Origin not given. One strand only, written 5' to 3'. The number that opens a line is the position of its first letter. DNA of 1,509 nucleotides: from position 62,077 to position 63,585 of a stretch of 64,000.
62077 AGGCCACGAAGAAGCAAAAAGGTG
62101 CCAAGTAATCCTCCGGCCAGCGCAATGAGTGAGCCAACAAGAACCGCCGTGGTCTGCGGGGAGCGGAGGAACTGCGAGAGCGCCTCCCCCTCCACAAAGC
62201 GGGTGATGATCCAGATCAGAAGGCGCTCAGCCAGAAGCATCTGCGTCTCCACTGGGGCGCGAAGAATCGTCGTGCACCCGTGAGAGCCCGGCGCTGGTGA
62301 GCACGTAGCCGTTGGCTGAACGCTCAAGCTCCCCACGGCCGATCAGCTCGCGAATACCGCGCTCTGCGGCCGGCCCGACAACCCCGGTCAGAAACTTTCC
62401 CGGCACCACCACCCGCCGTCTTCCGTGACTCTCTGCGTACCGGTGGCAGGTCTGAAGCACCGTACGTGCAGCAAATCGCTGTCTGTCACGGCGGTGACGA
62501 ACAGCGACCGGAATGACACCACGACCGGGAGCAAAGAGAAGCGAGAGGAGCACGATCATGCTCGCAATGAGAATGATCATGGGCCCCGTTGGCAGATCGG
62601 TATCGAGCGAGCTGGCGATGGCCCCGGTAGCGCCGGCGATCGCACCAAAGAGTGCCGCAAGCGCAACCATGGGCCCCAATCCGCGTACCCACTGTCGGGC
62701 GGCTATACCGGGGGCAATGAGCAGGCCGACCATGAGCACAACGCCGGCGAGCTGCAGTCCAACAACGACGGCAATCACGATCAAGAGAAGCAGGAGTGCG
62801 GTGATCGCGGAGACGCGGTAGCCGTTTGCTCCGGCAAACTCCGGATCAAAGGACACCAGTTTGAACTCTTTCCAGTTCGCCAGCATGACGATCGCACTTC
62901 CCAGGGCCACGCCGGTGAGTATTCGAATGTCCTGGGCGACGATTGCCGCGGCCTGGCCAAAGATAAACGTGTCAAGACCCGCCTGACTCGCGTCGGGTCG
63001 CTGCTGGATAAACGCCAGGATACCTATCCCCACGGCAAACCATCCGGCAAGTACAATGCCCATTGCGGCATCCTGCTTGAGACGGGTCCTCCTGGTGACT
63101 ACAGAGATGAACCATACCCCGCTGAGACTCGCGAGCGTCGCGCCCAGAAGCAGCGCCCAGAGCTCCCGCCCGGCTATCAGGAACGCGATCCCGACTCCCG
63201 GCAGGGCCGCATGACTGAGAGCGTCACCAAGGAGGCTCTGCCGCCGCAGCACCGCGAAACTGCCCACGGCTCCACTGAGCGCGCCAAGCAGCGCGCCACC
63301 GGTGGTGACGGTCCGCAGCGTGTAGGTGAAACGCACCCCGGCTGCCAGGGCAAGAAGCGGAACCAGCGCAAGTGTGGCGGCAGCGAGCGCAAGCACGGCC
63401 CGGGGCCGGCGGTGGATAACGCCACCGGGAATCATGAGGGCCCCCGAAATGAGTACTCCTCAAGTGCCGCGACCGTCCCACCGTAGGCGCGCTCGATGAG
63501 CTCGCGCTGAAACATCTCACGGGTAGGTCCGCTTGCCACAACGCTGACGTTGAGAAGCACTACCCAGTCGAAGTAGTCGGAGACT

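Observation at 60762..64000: Tro-type metal ABC importer whose two permeases each end in a DtxR-like winged-helix tail, with no separate repressor gene in view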

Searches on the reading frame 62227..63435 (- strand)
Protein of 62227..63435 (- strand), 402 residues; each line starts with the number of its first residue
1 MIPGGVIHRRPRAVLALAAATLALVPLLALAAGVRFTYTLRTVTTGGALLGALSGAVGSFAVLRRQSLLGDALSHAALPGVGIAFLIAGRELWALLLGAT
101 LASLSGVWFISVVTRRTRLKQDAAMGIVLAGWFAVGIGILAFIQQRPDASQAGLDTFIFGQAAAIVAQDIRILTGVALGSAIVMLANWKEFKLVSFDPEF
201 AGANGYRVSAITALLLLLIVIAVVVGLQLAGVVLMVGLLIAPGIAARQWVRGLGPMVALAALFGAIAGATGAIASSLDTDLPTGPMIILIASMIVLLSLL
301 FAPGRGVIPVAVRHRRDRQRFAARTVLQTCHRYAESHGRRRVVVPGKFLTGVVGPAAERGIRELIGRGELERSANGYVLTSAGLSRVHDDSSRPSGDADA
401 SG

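Call 5: search_protein_families(library=pfam, proteins=[window:62227-63435:-], max_evalue=1)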
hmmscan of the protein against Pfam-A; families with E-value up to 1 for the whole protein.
window:62227-63435:- (402 aa): 3 families
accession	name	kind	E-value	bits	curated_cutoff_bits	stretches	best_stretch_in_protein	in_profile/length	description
PF00950.22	ABC-3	-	7.9e-62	209.5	20.1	1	39-301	4-257/258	ABC 3 transport family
PF01032.23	FecCD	-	2e-07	30.8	26.5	1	75-296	81-306/311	FecCD transport family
PF04246.17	RseC_MucC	-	0.029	14.7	24.4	1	13-66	61-114/130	Positive regulator of sigma(E), RseC/MucC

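Call 6: search_protein_families(library=ncbifam, proteins=[window:62227-63435:-], max_evalue=0.1)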
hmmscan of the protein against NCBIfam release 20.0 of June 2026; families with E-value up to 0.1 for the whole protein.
window:62227-63435:- (402 aa): 4 families
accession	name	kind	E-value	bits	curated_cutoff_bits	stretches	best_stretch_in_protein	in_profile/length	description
NF040871.1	AztB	equivalog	3.3e-43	148.2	280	1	36-291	9-254/254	zinc ABC transporter permease AztB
TIGR03770.1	anch_rpt_perm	equivalog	5.2e-37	128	296.8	1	52-302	29-270/270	anchored repeat-type ABC transporter permease subunit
NF040927.1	ABC_perm_SloB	subfamily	1.5e-35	123.3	460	1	45-305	17-267/271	metal ABC transporter permease subunit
NF007089.0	PRK09543.1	equivalog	9.2e-25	87.7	284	1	46-300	11-256/261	zinc ABC transporter permease subunit ZnuB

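Call 7: find_homologous_proteins(query=window:62227-63435:-)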
Query window:62227-63435:- (402 aa): 7663 proteins with E <= 0.001 among 8000 candidates; the best 120 are listed.
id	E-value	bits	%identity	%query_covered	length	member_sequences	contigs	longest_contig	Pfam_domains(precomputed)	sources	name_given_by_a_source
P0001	1.8e-242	822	100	100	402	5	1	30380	PF01032.24,PF00950.23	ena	-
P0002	9.9e-152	524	68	96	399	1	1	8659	PF01032.24,PF00950.23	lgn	-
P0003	7.1e-151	521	68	95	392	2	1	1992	PF01032.24,PF00950.23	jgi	jgi:manganese/zinc/iron transport system permease protein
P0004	3.7e-149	515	68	96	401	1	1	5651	PF01032.24,PF00950.23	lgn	-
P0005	3.9e-146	505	68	95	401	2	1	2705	PF01032.24,PF00950.23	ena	-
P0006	1.0e-145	504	66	99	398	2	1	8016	PF01032.24,PF00950.23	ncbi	ncbi:MAG: metal ABC transporter permease [Spirochaetota bacterium]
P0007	4.9e-145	502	64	98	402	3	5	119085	PF01032.24,PF00950.23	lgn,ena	-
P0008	1.2e-144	500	65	96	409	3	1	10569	PF01032.24,PF00950.23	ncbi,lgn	-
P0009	2.3e-143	496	68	92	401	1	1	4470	PF01032.24,PF00950.23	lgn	-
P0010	3.3e-141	489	64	96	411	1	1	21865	PF01032.24,PF00950.23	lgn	-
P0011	2.0e-140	486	65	96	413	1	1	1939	PF01032.24,PF00950.23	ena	-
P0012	3.6e-136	472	65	90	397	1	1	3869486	PF01032.24,PF00950.23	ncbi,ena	-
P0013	1.4e-133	464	63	92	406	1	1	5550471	PF01032.24,PF00950.23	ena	-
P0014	3.4e-133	463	65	87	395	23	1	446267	PF00950.23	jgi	jgi:manganese/zinc/iron transport system permease protein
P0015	1.0e-132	461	77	70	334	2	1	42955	PF01032.24,PF00950.23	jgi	jgi:manganese/zinc/iron transport system permease protein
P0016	1.0e-131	458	61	93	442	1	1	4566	PF01032.24,PF00950.23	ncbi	-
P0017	7.6e-131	455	61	93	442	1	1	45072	PF01032.24,PF00950.23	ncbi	-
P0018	9.2e-131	455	60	93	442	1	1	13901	PF00950.23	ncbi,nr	ncbi:MAG: metal ABC transporter permease [Chloroflexi bacterium]|nr:metal ABC transporter permease [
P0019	2.5e-130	453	61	92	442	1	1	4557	PF01032.24,PF00950.23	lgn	-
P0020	7.3e-130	452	61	90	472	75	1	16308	PF01032.24,PF00950.23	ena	-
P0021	2.5e-129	450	59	92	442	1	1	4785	PF01032.24,PF00950.23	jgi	jgi:manganese/zinc/iron transport system permease protein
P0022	2.8e-129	450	72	75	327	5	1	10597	PF01032.24,PF00950.23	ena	-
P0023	3.3e-129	450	61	92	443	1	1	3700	PF01032.24,PF00950.23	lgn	-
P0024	4.1e-129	449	59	92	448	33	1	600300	PF01032.24,PF00950.23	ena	-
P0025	5.3e-129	449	60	91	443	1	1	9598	PF01032.24,PF00950.23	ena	-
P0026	6.2e-129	449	60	93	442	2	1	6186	PF01032.24,PF00950.23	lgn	-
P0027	8.4e-129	448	61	91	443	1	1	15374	PF01032.24,PF00950.23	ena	-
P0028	1.1e-128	448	59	94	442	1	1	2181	PF01032.24,PF00950.23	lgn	-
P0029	1.5e-128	447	62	89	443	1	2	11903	PF01032.24,PF00950.23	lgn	-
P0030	1.9e-128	447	58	95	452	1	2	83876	PF01032.24,PF00950.23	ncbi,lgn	-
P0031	2.3e-128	447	60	94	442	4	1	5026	PF00950.23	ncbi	-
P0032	3.1e-128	446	60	92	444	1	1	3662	PF01032.24,PF00950.23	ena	-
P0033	3.9e-128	446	60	92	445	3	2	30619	PF01032.24,PF00950.23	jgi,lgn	jgi:manganese/zinc/iron transport system permease protein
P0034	4.2e-128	446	61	90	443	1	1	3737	PF01032.24,PF00950.23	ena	-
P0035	4.8e-128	446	59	91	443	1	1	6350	PF01032.24,PF00950.23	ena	-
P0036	7.9e-128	445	60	90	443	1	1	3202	PF01032.24,PF00950.23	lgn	-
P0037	8.9e-128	445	59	91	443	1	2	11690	PF01032.24,PF00950.23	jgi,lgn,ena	-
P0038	1.3e-127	444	60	92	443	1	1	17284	PF01032.24,PF00950.23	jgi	jgi:manganese/zinc/iron transport system permease protein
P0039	1.7e-127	444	61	90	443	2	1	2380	PF01032.24,PF00950.23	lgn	-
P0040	2.1e-127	444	58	95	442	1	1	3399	PF01032.24,PF00950.23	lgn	-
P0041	3.3e-127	443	60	90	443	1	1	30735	PF01032.24,PF00950.23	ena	-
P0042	3.3e-127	443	60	90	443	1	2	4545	PF01032.24,PF00950.23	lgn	-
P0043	6.2e-127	442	60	91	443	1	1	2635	PF01032.24,PF00950.23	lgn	-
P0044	8.4e-127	442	59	92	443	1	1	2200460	PF01032.24,PF00950.23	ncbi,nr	ncbi:MAG: metal ABC transporter permease [Anaerolineaceae bacterium]|nr:metal ABC transporter permea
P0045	9.8e-127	441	58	94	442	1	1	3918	PF01032.24,PF00950.23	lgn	-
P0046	1.1e-126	441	58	94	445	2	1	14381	PF01032.24,PF00950.23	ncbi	ncbi:MAG: metal ABC transporter permease [Phototrophicaceae bacterium]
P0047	1.4e-126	441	59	91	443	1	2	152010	PF01032.24,PF00950.23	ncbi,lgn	ncbi:MAG: metal ABC transporter permease [Chloroflexota bacterium]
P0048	1.6e-126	441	59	90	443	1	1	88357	PF01032.24,PF00950.23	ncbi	ncbi:MAG: metal ABC transporter permease [Anaerolineae bacterium]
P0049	1.7e-126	441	58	92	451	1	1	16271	PF01032.24,PF00950.23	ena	-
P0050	2.0e-126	440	59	92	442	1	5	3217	PF01032.24,PF00950.23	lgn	-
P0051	2.6e-126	440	59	92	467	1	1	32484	PF01032.24,PF00950.23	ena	-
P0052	2.8e-126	440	60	90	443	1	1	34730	PF01032.24,PF00950.23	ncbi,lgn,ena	-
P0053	3.9e-126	439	55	98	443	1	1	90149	PF01032.24,PF00950.23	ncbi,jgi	jgi:manganese/zinc/iron transport system permease protein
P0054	5.1e-126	439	59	90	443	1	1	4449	PF01032.24,PF00950.23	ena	-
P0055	5.3e-126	439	60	90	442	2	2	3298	PF01032.24,PF00950.23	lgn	-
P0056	5.9e-126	439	58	96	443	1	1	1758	PF01032.24,PF00950.23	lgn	-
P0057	6.3e-126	439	59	92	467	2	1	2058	PF01032.24,PF00950.23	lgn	-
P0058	6.9e-126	439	59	92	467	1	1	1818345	PF01032.24,PF00950.23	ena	-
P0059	7.9e-126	438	60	90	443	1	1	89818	PF01032.24,PF00950.23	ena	-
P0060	8.1e-126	438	59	93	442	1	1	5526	PF01032.24,PF00950.23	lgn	-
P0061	8.3e-126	438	60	90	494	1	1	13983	PF01032.24,PF00950.23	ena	-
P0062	8.8e-126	438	57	93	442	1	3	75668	PF00950.23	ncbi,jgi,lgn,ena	jgi:manganese/zinc/iron transport system permease protein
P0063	8.9e-126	438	59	90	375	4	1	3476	PF01032.24,PF00950.23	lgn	-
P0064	9.3e-126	438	58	92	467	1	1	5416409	PF01032.24,PF00950.23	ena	-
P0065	9.5e-126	438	59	92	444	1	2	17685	PF01032.24,PF00950.23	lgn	-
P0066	1.0e-125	438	62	83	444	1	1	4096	PF01032.24,PF00950.23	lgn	-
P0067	1.4e-125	438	59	92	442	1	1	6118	PF01032.24,PF00950.23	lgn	-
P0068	1.4e-125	438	59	92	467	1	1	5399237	PF01032.24,PF00950.23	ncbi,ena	-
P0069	1.6e-125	437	58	95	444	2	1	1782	PF01032.24,PF00950.23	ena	-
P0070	1.6e-125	437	61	90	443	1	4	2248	PF01032.24,PF00950.23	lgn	-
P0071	1.7e-125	437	58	92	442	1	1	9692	PF01032.24,PF00950.23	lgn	-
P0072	1.7e-125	437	58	92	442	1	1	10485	PF01032.24,PF00950.23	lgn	-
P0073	1.8e-125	437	59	92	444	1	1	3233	PF01032.24,PF00950.23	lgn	-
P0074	1.8e-125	437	58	92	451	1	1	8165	PF01032.24,PF00950.23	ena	-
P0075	2.1e-125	437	63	89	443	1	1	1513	PF01032.24,PF00950.23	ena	-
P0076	2.7e-125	437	60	90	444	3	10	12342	PF01032.24,PF00950.23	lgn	-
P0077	3.5e-125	436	58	92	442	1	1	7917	PF01032.24,PF00950.23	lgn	-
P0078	4.5e-125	436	58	92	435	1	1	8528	PF01032.24,PF00950.23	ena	-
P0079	4.6e-125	436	57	96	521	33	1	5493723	PF01032.24,PF00950.23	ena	-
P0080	4.6e-125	436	61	87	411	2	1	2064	PF01032.24,PF00950.23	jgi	jgi:manganese/zinc/iron transport system permease protein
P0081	4.8e-125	436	60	90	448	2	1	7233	PF01032.24,PF00950.23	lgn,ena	-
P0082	4.9e-125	436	59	93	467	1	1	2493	PF01032.24,PF00950.23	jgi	jgi:manganese/zinc/iron transport system permease protein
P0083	5.3e-125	436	59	92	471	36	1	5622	PF01032.24,PF00950.23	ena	-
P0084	5.3e-125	436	60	90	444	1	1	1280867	PF01032.24,PF00950.23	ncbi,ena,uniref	ncbi:metal ABC transporter permease [Candidatus Leptofilum sp.]|uniref:metal ABC transporter permeas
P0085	6.2e-125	435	57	97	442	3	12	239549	PF01032.24,PF00950.23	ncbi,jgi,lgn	jgi:manganese/zinc/iron transport system permease protein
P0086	7.6e-125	435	57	94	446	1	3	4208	PF01032.24,PF00950.23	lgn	-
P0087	7.9e-125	435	60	89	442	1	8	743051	PF01032.24,PF00950.23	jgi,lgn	jgi:manganese/zinc/iron transport system permease protein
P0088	9.0e-125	435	59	92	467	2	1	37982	PF01032.24,PF00950.23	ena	-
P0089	9.9e-125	435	59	92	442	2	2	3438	PF01032.24,PF00950.23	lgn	-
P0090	1.1e-124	435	58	92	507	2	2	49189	PF01032.24,PF00950.23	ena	-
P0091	1.4e-124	434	59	92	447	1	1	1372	PF01032.24,PF00950.23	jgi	-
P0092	2.2e-124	434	57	91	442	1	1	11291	PF01032.24,PF00950.23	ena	-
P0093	2.6e-124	433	59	91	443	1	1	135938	PF01032.24,PF00950.23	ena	-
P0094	3.0e-124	433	58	92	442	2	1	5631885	PF01032.24,PF00950.23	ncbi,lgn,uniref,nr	ncbi:metal ABC transporter permease [Phototrophicus methaneseepsis]|uniref:Metal ABC transporter per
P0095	3.1e-124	433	58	92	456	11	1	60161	PF01032.24,PF00950.23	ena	-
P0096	3.2e-124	433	59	92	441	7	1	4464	PF01032.24,PF00950.23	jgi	jgi:manganese/zinc/iron transport system permease protein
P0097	3.6e-124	433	59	90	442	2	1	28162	PF01032.24,PF00950.23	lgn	-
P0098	3.6e-124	433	58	93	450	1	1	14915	PF01032.24,PF00950.23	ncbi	-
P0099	3.7e-124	433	58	90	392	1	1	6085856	PF01032.24,PF00950.23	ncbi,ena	-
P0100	3.8e-124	433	58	92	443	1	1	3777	PF01032.24,PF00950.23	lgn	-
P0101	3.9e-124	433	60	92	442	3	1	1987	PF01032.24,PF00950.23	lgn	-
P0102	4.0e-124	433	60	90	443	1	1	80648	PF01032.24,PF00950.23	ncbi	-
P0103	4.7e-124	433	58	92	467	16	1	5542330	PF01032.24,PF00950.23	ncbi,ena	-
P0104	4.9e-124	432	59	90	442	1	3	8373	PF01032.24,PF00950.23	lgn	-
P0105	5.0e-124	432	58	95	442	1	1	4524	PF01032.24,PF00950.23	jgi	-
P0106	5.7e-124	432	58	92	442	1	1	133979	PF01032.24,PF00950.23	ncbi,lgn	-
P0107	5.8e-124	432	58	89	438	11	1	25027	PF01032.24,PF00950.23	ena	-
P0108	7.4e-124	432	57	93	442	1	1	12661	PF01032.24,PF00950.23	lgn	-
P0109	9.4e-124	432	59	90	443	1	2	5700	PF01032.24,PF00950.23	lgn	-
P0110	1.0e-123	431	57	93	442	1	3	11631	PF01032.24,PF00950.23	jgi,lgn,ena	-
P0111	1.3e-123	431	56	93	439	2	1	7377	PF01032.24,PF00950.23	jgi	jgi:manganese/zinc/iron transport system permease protein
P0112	1.3e-123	431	57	92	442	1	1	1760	PF01032.24,PF00950.23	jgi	jgi:manganese/zinc/iron transport system permease protein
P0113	1.4e-123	431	57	93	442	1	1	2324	PF01032.24,PF00950.23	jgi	jgi:manganese/zinc/iron transport system permease protein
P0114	1.5e-123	431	59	89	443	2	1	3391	PF01032.24,PF00950.23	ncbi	ncbi:MAG: metal ABC transporter permease [Chloroflexota bacterium]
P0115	1.7e-123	431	58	93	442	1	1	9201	PF01032.24,PF00950.23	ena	-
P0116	1.8e-123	431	56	94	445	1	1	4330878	PF01032.24,PF00950.23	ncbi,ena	-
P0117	1.9e-123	431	60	90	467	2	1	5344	PF01032.24,PF00950.23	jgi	jgi:manganese/zinc/iron transport system permease protein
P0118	2.0e-123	431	59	92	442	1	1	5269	PF01032.24,PF00950.23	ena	-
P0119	2.0e-123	430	58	92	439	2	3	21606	PF01032.24,PF00950.23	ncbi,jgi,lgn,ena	jgi:manganese/zinc/iron transport system permease protein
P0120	2.2e-123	430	59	89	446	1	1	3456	PF01032.24,PF00950.23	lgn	-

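Call 8: find_encoding_contigs(protein=window:62227-63435:-, flank=10000, max_places=4)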
Protein window:62227-63435:- (402 aa): 5 contigs read that carry it; 4 places shown.
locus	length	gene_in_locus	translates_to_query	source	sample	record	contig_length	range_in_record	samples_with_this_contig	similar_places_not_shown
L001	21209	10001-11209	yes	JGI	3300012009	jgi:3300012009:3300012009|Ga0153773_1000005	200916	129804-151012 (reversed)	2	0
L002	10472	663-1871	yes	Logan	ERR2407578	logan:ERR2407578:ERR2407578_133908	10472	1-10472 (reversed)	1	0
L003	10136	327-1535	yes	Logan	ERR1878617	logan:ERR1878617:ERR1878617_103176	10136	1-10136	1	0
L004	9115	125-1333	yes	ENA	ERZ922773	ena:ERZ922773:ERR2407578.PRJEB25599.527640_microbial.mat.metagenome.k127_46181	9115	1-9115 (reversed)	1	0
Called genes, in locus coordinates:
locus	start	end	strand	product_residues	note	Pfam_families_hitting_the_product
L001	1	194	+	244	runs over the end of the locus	-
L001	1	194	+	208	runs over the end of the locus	-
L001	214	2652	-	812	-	PF00133:tRNA-synt_1, PF09334:tRNA-synt_1g, PF13603:tRNA-synt_1_2, PF00133:tRNA-synt_1, PF08264:Anticodon_1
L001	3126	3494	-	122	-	PF00085:Thioredoxin, PF13098:Thioredoxin_2, PF13905:Thioredoxin_8 (faint)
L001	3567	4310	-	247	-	-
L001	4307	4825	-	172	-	PF14014:DUF4230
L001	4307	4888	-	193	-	PF14014:DUF4230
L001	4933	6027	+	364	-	-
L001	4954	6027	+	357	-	-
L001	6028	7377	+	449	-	PF00696:AA_kinase, PF00583:Acetyltransf_1, PF13508:Acetyltransf_7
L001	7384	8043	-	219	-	PF01325:Fe_dep_repress, PF02742:Fe_dep_repr_C, PF04023:FeoA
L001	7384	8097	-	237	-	PF01325:Fe_dep_repress, PF02742:Fe_dep_repr_C, PF04023:FeoA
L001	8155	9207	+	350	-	PF01297:ZnuA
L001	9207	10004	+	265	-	PF00005:ABC_tran, PF02463:SMC_N (faint), PF13304:AAA_21 (faint)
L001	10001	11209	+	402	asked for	PF00950:ABC-3, PF01032:FecCD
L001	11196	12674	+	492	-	PF00950:ABC-3, PF01032:FecCD (weak)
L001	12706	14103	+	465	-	PF13692:Glyco_trans_1_4 (weak), PF00534:Glycos_transf_1 (weak)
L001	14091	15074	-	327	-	PF01790:LGT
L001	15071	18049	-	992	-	PF20250:FapA_N, PF03961:FapA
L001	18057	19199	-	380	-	PF01656:CbiA, PF10609:ParA, PF13614:AAA_31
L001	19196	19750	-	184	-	-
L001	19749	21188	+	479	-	PF22694:CtpB_N-like, PF17820:PDZ_6, PF03572:Peptidase_S41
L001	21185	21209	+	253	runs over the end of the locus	PF20260:PUA_4 (weak), PF04452:Methyltrans_RNA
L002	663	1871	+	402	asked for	PF00950:ABC-3, PF01032:FecCD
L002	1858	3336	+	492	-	PF00950:ABC-3, PF01032:FecCD (weak)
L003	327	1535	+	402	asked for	PF00950:ABC-3, PF01032:FecCD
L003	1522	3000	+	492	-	PF00950:ABC-3, PF01032:FecCD (weak)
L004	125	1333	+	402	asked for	PF00950:ABC-3, PF01032:FecCD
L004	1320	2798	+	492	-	PF00950:ABC-3, PF01032:FecCD (weak)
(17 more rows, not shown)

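Call 16: predict_structure(alignment_id=A1)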
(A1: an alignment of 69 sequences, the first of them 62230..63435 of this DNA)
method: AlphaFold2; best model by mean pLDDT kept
length: 402 residues; sequences in the alignment: 69
mean_pLDDT: 79.8   pTM: 0.61
mean pLDDT of the five models: 79.8, 79.0, 76.6, 76.1, 75.9
residues with pLDDT >= 90: 121; 70-90: 198; 50-70: 52; < 50: 31
segments of 3 or more residues with pLDDT < 50: 1-8, 65-74, 154-156, 396-402
pLDDT, mean of each block of 10 residues (from residue 1): 45 75 78 77 74 68 47 57 85 84 82 83 70 70 64 49 68 90 97 96 97 93 80 71 80 79 84 84 82 87 87 89 96 95 97 95 98 97 94 60 38
secondary structure, 60 per line:
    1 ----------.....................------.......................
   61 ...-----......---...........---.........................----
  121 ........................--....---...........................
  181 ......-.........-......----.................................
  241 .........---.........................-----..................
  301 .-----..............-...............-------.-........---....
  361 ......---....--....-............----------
elements in order: H11-31 H38-63 H69-74 H78-88 H92-116 H121-144 H147-150 H154-186 H188-196 H198-203 H208-249 H253-277 H283-301 H307-320 H322-336 H346-353 H357-366 E370-373 E376-379 H381-392

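Call 66: fold_search(model_id=the predicted structure, library=pdb)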
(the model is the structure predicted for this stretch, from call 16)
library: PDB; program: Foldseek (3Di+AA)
matches with E <= 10: 273; with E <= 0.001: 8
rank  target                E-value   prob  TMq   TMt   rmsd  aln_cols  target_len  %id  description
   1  7kyp_D                3.4e-09  1.00  0.27  0.39  17.3       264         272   29  PsaBC from Streptococcus pneumoniae in complex with Fab (released 2021-08-25)
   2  7kyp_H                4.0e-09  1.00  0.27  0.39  18.0       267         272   30  PsaBC from Streptococcus pneumoniae in complex with Fab (released 2021-08-25)
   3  7kyp_P                5.0e-09  1.00  0.29  0.42  19.2       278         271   29  PsaBC from Streptococcus pneumoniae in complex with Fab (released 2021-08-25)
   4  7kyp_N                5.4e-09  1.00  0.28  0.39  18.2       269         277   29  PsaBC from Streptococcus pneumoniae in complex with Fab (released 2021-08-25)
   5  7kyp_J                5.9e-09  1.00  0.29  0.42  19.0       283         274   28  PsaBC from Streptococcus pneumoniae in complex with Fab (released 2021-08-25)
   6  7kyp_F                6.5e-09  1.00  0.27  0.36  17.3       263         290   30  PsaBC from Streptococcus pneumoniae in complex with Fab (released 2021-08-25)
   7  7kyp_B                1.2e-08  1.00  0.27  0.38  17.9       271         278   29  PsaBC from Streptococcus pneumoniae in complex with Fab (released 2021-08-25)
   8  7kyo_C                1.3e-08  1.00  0.27  0.41  17.4       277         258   27  PsaBC from Streptococcus pneumoniae in complex with Fab (released 2021-08-25)
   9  5b57_A                4.6e-02  0.97  0.21  0.25  18.2       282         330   16  Inward-facing conformation of ABC heme importer BhuUV from Burkholderia cenocepacia (released 2016-11-16)
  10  5b57_B                5.5e-02  0.98  0.26  0.30  21.5       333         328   18  Inward-facing conformation of ABC heme importer BhuUV from Burkholderia cenocepacia (released 2016-11-16)
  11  7dla                  3.1e-01  0.11  0.12  0.12  22.2       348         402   14  Crystal structure of nucleoside transporter NupG (D323A mutant) (released 2021-04-07)
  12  7bef_F                3.3e-01  0.15  0.15  0.12  23.2       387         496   10  Structures of class II bacterial transcription complexes (released 2021-12-01)
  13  9gs7_A                4.9e-01  0.16  0.12  0.15  20.9       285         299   12  Cryo-EM structure of human SLC35B1-E33A variant with AMP-PNP (released 2025-05-21)
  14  9gs5_A                6.1e-01  0.14  0.13  0.17  22.8       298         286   13  Cryo-EM structure of human SLC35B1-E33A variant with ADP in outward facing conformation (released 2025-05-21)
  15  7szj_F                6.1e-01  0.14  0.15  0.14  22.7       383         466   13  Cryo-EM structure of Rifamycin bound to E. coli RNAP and rrnBP1 promoter complex (released 2022-07-13)
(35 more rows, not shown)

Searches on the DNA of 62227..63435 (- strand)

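Call 79: search_rna_families(source=L001, start=7000, end=13000, threshold=evalue, max_evalue=0.1)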
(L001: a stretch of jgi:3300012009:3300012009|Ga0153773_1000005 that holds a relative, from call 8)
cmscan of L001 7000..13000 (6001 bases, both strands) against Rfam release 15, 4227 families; matches with E-value up to 0.1: 0.
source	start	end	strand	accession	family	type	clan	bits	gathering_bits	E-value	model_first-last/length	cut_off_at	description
